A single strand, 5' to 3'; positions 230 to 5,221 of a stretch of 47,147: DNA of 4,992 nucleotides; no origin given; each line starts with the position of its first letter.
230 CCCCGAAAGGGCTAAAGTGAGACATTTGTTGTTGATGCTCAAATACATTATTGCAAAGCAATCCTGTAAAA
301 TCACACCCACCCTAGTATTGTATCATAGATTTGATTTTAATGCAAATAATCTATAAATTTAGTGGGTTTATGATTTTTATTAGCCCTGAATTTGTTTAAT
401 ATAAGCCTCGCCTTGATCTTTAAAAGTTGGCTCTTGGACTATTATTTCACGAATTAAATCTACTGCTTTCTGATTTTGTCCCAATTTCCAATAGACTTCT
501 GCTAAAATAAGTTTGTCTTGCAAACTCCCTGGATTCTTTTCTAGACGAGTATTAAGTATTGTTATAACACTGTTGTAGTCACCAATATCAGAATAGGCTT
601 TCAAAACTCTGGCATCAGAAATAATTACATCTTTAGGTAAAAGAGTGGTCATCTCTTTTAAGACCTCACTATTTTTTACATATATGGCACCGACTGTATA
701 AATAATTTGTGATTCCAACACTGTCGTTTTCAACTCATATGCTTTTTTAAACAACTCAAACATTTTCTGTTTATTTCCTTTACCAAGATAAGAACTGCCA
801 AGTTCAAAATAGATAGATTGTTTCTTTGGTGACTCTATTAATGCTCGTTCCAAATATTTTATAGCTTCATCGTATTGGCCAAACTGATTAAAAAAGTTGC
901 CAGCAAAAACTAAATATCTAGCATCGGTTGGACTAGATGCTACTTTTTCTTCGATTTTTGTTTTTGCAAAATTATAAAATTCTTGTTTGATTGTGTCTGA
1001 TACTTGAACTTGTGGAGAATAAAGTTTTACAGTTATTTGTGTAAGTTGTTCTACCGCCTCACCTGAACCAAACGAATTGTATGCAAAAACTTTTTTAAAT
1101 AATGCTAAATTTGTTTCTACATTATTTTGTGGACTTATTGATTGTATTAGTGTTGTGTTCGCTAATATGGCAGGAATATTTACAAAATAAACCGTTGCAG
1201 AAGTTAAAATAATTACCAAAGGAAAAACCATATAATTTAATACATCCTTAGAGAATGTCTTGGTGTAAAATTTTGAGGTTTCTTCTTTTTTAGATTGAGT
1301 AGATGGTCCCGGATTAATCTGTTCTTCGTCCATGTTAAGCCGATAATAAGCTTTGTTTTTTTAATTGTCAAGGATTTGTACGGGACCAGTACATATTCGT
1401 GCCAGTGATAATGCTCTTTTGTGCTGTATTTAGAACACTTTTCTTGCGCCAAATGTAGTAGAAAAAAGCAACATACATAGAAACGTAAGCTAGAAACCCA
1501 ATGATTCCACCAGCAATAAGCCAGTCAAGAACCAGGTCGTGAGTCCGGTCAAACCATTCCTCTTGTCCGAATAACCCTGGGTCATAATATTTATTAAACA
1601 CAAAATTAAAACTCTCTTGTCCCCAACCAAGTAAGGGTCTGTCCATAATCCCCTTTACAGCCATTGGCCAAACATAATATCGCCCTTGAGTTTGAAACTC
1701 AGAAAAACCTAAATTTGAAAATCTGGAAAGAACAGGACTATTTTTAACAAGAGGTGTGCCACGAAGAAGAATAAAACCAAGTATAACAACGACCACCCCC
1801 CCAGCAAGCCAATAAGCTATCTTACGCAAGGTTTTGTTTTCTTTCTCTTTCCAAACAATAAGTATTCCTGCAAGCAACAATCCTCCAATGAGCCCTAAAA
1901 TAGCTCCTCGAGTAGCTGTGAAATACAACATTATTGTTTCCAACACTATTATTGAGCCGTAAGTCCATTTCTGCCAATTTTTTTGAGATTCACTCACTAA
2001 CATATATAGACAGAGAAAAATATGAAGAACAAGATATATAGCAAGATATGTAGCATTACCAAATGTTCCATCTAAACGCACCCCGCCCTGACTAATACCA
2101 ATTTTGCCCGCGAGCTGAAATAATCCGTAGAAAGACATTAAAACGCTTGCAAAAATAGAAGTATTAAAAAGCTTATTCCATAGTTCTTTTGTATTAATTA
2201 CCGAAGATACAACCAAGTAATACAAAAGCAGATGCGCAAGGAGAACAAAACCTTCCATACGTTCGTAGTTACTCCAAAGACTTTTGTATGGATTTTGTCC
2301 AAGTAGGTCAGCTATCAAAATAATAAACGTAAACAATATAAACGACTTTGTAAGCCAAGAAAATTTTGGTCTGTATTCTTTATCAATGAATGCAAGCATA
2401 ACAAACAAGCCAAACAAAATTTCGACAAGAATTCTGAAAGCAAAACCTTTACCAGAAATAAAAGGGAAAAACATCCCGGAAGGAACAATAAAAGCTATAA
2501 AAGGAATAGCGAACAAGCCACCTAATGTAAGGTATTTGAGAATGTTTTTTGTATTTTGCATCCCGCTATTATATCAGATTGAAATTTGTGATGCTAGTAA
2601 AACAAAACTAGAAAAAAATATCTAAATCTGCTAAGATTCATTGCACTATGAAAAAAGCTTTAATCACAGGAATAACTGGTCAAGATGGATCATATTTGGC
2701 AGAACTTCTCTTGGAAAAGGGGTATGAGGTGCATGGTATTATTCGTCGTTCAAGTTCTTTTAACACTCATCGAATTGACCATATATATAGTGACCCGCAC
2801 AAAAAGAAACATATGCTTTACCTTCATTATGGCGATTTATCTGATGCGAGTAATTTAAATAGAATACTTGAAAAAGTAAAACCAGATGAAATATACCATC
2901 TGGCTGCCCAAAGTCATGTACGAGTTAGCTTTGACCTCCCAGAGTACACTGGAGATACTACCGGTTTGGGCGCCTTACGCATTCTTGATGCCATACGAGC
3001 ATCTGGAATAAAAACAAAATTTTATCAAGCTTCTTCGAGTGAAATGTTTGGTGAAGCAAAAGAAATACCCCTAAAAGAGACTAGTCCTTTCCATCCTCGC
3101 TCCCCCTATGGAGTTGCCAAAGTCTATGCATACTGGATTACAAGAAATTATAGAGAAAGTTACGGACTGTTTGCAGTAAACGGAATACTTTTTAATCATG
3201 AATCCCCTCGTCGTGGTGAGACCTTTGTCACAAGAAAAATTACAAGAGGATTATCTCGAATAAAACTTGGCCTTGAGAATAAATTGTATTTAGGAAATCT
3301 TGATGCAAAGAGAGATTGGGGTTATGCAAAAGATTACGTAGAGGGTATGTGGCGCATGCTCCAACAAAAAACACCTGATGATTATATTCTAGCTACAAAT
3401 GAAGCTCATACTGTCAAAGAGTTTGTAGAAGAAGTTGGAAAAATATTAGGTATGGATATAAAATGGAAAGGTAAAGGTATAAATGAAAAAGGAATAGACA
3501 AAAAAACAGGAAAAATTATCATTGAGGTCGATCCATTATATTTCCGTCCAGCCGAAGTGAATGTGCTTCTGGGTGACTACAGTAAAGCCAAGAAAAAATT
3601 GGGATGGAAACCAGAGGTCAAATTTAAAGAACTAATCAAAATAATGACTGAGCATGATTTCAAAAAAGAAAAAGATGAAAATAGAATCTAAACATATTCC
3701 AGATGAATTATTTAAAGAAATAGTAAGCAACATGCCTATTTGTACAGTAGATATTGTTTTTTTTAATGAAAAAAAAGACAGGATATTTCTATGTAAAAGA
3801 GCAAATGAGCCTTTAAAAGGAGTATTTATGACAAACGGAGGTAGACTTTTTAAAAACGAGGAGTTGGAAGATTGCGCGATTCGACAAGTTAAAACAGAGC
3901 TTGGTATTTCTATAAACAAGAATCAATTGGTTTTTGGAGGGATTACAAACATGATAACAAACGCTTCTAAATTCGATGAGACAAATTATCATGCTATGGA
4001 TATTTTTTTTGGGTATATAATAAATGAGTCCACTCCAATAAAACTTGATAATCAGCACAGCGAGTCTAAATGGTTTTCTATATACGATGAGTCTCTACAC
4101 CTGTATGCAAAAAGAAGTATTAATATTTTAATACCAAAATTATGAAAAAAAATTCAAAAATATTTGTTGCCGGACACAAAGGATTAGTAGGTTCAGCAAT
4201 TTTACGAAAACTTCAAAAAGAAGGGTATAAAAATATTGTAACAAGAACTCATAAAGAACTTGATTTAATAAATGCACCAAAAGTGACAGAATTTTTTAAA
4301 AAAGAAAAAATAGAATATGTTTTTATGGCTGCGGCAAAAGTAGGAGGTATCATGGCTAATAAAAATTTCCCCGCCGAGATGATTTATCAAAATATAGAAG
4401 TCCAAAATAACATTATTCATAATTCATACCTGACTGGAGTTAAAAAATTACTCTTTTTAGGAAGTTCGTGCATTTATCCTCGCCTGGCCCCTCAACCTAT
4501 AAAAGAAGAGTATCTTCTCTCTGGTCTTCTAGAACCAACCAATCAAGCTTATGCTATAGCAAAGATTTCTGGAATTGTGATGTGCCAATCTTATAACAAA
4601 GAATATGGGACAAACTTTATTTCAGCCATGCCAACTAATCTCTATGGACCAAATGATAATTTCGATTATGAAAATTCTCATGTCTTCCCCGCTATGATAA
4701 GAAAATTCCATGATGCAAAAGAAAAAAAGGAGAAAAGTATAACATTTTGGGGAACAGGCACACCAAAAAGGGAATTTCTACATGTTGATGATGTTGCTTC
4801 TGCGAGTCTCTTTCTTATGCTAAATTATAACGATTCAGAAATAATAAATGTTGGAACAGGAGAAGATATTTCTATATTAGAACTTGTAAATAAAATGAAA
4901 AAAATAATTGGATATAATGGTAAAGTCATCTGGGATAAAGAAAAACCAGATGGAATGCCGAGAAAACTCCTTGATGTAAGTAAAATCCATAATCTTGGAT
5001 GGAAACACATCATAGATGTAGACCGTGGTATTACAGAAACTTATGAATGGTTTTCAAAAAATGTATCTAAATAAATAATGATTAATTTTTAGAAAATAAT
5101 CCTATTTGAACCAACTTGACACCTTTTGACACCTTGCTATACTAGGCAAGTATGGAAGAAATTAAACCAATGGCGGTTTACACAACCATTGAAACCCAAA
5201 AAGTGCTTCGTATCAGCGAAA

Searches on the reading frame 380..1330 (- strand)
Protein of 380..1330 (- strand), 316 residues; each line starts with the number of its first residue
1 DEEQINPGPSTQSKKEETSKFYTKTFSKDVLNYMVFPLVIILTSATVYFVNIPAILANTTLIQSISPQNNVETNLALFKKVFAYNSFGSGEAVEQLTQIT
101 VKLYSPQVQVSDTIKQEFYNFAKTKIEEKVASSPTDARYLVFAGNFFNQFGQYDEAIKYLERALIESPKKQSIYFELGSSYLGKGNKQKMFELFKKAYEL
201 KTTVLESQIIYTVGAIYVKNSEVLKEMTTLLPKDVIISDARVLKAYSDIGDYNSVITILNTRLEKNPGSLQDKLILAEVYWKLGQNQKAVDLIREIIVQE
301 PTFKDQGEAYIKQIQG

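Call 24: search_protein_families(library=pfam, proteins=[window:380-1330:-], max_evalue=0.001)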
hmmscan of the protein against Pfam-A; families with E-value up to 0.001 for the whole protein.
window:380-1330:- (316 aa): 17 families
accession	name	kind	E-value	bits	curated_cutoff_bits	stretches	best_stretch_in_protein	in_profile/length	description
PF13181.12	TPR_8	-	1.1e-12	47.4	25.7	0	173-201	3-31/34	Tetratricopeptide repeat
PF13428.12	TPR_14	-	1.1e-11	44.6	23.5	0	142-178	6-42/44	Tetratricopeptide repeat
PF07719.23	TPR_2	-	1e-09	38.2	27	0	151-169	15-33/34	Tetratricopeptide repeat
PF13176.12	TPR_7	-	1.3e-09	37.8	27.9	0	142-167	4-31/36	Tetratricopeptide repeat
PF14559.12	TPR_19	-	3.5e-09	37.3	25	0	151-186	5-40/68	Tetratricopeptide repeat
PF12895.13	ANAPC3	-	1.7e-08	35.1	27.2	0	250-295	37-81/82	Anaphase-promoting complex, cyclosome, subunit 3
PF00515.34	TPR_1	-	2.1e-07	30.9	27.8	0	144-168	8-32/34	Tetratricopeptide repeat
PF13432.12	TPR_16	-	2.9e-07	31.2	32.7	1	150-200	10-60/65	Tetratricopeptide repeat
PF13424.12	TPR_12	-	3.2e-07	30.9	30.1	0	140-201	6-75/77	Tetratricopeptide repeat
PF13174.12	TPR_6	-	1.6e-06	28.8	26.3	0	274-301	4-31/33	Tetratricopeptide repeat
PF25062.1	ARM_TT21_N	-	2.6e-06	27.8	40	1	122-199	85-164/222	Tetratricopeptide repeat protein 21 N-terminal ARM repeat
PF13414.12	TPR_11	-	1.1e-05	25.5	26.8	1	144-185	1-42/42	TPR repeat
PF14561.12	TPR_20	-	2e-05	25.3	25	0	257-306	9-58/90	Tetratricopeptide repeat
PF12569.14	NatA_aux_su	-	9.8e-05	21.9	33.3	0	128-200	181-255/515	N-terminal acetyltransferase A, auxiliary subunit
PF23914.1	TPR_CcmH_CycH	-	0.00022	21.6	42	0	92-188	8-101/158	Cytochrome c-type biogenesis protein H TPR domain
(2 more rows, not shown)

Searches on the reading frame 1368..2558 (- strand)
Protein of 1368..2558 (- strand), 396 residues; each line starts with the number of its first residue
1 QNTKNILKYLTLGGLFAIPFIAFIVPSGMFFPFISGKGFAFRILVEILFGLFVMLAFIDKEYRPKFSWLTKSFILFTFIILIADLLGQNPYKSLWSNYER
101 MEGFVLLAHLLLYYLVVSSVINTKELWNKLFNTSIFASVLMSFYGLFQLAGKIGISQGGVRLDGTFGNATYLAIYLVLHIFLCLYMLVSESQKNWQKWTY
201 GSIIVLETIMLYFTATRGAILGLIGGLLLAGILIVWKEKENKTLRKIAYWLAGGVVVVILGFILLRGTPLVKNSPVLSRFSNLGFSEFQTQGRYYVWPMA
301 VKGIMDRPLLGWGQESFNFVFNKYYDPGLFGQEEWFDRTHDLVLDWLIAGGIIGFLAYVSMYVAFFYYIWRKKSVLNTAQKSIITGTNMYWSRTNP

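Call 24: search_protein_families(library=pfam, proteins=[window:1368-2558:-], max_evalue=0.001)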
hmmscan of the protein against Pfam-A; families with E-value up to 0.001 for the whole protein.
window:1368-2558:- (396 aa): 1 family
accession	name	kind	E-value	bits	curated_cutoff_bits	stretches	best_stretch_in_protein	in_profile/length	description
PF04932.20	Wzy_C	-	3e-20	73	31.7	1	204-359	3-149/149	O-Antigen ligase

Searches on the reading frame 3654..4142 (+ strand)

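Call 24: search_protein_families(library=pfam, proteins=[window:3654-4142:+], max_evalue=0.001)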
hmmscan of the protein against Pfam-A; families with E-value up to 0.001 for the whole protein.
window:3654-4142:+ (163 aa): 1 family
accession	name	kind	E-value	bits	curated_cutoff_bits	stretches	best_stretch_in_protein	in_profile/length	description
PF00293.34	NUDIX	-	1e-11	45.4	21.1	1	31-146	5-118/134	NUDIX domain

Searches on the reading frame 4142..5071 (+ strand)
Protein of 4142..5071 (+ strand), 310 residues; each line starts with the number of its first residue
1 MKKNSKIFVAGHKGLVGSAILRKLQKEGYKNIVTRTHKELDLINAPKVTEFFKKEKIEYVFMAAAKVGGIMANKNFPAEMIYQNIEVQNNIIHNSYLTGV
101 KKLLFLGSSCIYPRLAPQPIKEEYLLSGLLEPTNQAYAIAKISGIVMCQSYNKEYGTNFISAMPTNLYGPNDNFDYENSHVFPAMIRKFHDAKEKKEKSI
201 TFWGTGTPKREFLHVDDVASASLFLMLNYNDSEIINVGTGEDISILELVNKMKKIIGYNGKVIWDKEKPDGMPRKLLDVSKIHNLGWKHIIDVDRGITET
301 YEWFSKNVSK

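Call 24: search_protein_families(library=pfam, proteins=[window:4142-5071:+], max_evalue=0.001)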
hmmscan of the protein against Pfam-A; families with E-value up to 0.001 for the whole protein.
window:4142-5071:+ (310 aa): 4 families
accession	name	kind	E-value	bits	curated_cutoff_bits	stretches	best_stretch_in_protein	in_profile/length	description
PF01370.27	Epimerase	-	3.2e-61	207.2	20.9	1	7-238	1-240/240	NAD dependent epimerase/dehydratase family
PF16363.11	GDP_Man_Dehyd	-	6.1e-18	65.8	27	1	38-299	57-331/332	GDP-mannose 4,6 dehydratase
PF04321.23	RmlD_sub_bind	-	3.7e-06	26.7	27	1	6-66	2-61/287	RmlD substrate binding domain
PF02719.21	Polysacc_synt_2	-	1.7e-05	24.6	20.2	0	6-106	25-126/293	Polysaccharide biosynthesis protein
